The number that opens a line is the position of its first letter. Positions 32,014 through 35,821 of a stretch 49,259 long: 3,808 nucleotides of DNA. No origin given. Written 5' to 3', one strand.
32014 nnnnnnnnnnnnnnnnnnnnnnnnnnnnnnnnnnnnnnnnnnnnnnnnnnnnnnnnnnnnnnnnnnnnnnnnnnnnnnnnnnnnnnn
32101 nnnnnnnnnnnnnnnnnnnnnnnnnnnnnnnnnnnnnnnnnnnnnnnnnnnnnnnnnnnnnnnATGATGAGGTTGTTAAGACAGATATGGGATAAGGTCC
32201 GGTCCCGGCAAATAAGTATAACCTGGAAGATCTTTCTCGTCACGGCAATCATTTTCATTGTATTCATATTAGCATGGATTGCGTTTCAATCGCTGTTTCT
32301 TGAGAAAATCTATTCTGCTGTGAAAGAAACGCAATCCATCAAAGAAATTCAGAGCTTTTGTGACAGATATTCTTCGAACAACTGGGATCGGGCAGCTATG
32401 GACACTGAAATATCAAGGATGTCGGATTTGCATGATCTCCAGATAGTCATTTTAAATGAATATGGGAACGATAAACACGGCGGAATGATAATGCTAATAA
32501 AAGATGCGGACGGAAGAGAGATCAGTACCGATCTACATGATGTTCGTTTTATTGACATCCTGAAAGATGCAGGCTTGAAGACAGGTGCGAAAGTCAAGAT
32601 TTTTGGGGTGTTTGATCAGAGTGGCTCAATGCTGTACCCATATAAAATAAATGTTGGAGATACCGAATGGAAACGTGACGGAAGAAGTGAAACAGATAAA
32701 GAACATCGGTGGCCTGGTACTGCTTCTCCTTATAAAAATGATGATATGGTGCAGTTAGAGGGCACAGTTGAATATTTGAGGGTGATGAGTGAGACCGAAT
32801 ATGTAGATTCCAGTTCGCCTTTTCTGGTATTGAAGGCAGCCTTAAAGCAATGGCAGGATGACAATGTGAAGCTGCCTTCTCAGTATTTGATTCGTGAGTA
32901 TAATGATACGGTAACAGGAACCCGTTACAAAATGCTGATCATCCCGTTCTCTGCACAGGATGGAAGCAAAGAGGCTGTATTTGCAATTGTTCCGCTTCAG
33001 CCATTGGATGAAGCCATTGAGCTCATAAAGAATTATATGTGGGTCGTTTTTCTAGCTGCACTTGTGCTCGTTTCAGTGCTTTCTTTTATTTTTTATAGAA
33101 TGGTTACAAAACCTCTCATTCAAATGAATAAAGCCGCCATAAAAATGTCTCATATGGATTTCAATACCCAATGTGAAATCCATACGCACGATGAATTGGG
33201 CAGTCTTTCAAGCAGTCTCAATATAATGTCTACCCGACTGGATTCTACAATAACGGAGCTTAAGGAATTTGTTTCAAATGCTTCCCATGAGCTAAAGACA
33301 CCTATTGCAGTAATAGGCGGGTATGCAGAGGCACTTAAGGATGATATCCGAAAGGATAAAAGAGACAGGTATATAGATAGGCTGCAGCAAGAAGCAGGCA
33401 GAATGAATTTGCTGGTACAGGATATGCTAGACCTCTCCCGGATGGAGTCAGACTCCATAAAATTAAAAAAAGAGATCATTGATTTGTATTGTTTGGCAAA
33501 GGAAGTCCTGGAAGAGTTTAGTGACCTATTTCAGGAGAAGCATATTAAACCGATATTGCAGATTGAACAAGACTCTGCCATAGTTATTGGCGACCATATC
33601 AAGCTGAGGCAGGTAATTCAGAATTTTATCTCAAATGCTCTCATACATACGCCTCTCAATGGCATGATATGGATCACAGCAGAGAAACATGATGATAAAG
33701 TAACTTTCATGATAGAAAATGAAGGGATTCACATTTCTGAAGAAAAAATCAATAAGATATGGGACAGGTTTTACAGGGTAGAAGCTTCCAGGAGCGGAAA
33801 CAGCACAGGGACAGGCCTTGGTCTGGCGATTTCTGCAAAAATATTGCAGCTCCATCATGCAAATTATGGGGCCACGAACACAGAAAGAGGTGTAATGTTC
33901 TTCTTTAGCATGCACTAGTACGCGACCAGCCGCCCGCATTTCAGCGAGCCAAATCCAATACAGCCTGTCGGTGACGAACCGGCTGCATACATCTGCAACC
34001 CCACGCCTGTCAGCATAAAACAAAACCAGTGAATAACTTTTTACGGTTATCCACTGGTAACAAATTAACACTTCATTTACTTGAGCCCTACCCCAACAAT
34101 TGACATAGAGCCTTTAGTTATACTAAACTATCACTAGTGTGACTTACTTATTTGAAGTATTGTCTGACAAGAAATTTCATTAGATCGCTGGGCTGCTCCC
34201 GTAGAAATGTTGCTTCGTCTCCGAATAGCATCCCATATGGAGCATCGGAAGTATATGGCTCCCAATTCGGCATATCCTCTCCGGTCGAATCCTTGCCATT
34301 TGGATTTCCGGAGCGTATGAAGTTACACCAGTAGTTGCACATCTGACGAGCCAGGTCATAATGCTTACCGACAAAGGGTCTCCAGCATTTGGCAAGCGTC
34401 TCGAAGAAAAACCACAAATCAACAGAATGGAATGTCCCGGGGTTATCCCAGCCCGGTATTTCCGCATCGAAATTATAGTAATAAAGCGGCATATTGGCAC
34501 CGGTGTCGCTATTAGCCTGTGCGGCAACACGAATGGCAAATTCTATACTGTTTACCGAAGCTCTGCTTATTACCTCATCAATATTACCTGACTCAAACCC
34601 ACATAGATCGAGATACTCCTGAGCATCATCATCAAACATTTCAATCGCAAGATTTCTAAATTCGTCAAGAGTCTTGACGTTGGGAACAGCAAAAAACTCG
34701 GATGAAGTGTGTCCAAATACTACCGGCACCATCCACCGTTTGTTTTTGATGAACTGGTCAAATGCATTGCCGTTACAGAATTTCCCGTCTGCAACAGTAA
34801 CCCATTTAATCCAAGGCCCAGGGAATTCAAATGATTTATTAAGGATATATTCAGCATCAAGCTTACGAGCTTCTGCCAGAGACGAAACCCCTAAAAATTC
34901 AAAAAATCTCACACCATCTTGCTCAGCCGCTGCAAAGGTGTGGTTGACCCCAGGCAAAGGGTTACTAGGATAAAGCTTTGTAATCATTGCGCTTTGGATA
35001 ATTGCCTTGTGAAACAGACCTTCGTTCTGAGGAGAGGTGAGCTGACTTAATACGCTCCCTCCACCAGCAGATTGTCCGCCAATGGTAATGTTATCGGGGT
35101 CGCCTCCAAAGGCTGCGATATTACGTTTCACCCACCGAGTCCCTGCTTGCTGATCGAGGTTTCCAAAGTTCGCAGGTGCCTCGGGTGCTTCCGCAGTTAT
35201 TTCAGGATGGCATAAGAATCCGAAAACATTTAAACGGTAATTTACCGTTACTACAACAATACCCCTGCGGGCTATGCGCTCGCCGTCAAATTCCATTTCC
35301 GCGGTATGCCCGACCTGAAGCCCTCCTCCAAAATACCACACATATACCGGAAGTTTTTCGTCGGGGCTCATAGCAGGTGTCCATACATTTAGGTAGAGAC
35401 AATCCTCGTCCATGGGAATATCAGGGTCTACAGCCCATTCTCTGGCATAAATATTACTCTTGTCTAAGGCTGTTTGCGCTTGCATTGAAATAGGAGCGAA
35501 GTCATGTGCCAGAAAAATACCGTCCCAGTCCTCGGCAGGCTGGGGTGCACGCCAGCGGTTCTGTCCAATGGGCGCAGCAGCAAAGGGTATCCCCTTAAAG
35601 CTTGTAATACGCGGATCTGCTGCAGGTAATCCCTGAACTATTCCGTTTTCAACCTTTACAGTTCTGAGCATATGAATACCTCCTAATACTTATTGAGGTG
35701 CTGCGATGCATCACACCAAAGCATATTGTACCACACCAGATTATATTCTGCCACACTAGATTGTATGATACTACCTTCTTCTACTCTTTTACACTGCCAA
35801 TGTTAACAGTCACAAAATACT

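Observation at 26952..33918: Importer-type MalF/MalG permeases in one operon with an HlyD-like membrane-fusion protein, an SBP and a dedicated two-component system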

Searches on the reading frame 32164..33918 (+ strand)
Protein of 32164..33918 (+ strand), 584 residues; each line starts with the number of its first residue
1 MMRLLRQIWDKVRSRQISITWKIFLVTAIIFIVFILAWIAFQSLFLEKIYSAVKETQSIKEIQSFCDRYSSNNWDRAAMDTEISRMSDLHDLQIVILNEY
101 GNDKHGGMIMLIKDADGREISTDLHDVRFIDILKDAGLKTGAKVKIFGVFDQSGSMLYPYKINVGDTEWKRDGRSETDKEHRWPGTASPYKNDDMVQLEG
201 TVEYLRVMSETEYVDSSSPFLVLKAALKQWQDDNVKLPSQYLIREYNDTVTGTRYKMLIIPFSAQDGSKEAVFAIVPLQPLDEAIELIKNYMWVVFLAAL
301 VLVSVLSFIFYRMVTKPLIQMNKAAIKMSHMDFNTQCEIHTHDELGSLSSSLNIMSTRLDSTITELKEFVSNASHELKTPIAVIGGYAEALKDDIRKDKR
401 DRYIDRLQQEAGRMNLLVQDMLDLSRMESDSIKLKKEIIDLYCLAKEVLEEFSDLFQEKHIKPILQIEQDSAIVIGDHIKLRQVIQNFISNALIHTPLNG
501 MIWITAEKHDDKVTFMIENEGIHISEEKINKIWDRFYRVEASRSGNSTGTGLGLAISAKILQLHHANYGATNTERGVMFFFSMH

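Call 3: search_protein_families(library=pfam, proteins=[window:32164-33918:+], max_evalue=0.01)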
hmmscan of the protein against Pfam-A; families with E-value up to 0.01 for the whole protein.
window:32164-33918:+ (584 aa): 4 families
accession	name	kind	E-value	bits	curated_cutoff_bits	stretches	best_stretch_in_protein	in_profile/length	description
PF02518.31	HATPase_c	-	5.5e-21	75.5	26.4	1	476-579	1-103/111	Histidine kinase-, DNA gyrase B-, and HSP90-like ATPase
PF00512.31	HisKA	-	1.1e-19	70.7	26.9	1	366-429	2-65/66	His Kinase A (phospho-acceptor) domain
PF00672.30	HAMP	-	9.8e-09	35.9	25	1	310-359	2-51/53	HAMP domain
PF15120.11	SPACA9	-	0.0085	16.3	25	0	15-92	8-78/164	Sperm acrosome-associated protein 9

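Call 4: search_protein_families(library=ncbifam, proteins=[window:32164-33918:+], max_evalue=0.01)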
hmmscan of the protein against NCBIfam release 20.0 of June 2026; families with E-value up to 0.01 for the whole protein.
window:32164-33918:+ (584 aa): 82 families (the best 25 are shown)
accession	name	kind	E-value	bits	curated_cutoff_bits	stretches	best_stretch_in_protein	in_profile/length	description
NF033092.0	HK_WalK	equivalog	2e-71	241.3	725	2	365-583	371-592/594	cell wall metabolism sensor histidine kinase WalK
NF012163.2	BaeS_SmeS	equivalog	2.5e-60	204.7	500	1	289-568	163-440/457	sensor histidine kinase efflux regulator BaeS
NF046044.1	PnpS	equivalog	3.3e-59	200.8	400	1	367-567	171-372/390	two-component system histidine kinase PnpS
TIGR02966.1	phoR_proteo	equivalog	1e-55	189.1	334.2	1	364-570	112-319/333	phosphate regulon sensor histidine kinase PhoR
NF040691.1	MtrAB_MtrB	equivalog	8.2e-53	180.1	450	1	248-571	144-477/507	MtrAB system histidine kinase MtrB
TIGR01386.1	cztS_silS_copS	subfamily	3e-52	178.1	292.55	1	264-581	138-454/457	heavy metal sensor histidine kinase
NF007837.0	PRK10549.1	equivalog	3e-49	168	603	1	292-576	166-448/466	envelope stress sensor histidine kinase BaeS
NF008312.0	PRK11100.1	equivalog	6e-47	160.6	356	1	277-578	169-467/477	two-component system sensor histidine kinase CreC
NF033091.0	HK_VanS_ACDEFG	equivalog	3.5e-44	151.1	400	1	298-579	2-288/293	vancomycin resistance histidine kinase VanS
NF041210.1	his_kin_PieS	equivalog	2.7e-43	148.7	850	1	230-576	107-461/474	two component system sensor histidine kinase PieS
NF041735.1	hist_kin_RppB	equivalog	3.9e-43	147.8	400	1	365-579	215-433/438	two-component system sensor histidine kinase RppB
NF052314.1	T9SS_HK_PorY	subfamily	4.4e-41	141.3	350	1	253-567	98-402/418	PorY family sensor histidine kinase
NF007007.0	PRK09470.1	equivalog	1.1e-39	136.7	486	1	257-573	133-446/463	envelope stress sensor histidine kinase CpxA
NF007345.0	PRK09835.1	subfamily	4.1e-39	134.4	423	1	286-582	182-477/482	Cu(+)/Ag(+) sensor histidine kinase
NF045900.1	HisKinCpxALeg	equivalog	1.3e-38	132.9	800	1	274-577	136-442/451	two-component system sensor histidine kinase CpxA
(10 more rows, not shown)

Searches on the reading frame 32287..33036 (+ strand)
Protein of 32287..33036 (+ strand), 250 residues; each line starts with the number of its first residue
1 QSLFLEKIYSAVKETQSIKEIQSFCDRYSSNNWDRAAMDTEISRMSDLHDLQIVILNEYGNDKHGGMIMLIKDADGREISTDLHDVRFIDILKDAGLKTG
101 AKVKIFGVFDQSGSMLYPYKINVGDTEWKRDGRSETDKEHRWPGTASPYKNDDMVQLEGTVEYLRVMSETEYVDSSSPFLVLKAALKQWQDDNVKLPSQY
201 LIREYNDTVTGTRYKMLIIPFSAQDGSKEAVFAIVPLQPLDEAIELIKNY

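Call 27: search_solved_structures(query=window:32287-33036:+, max_evalue=10)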
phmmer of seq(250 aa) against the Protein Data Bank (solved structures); distinct sequences matched with E-value up to 10: 0.

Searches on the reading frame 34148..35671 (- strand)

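Call 93: search_protein_families(library=pfam, proteins=[window:34148-35671:-], max_evalue=0.00001)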
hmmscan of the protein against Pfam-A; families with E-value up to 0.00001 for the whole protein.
window:34148-35671:- (507 aa): 3 families
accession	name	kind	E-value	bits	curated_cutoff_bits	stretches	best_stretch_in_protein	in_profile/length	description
PF00135.34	COesterase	-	1.4e-89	301.8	27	1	4-487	4-500/515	Carboxylesterase family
PF20434.5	BD-FAE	-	1.1e-07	32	26.8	1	95-205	2-101/215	BD-FAE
PF07859.19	Abhydrolase_3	-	5.5e-07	30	25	1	111-211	2-89/210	alpha/beta hydrolase fold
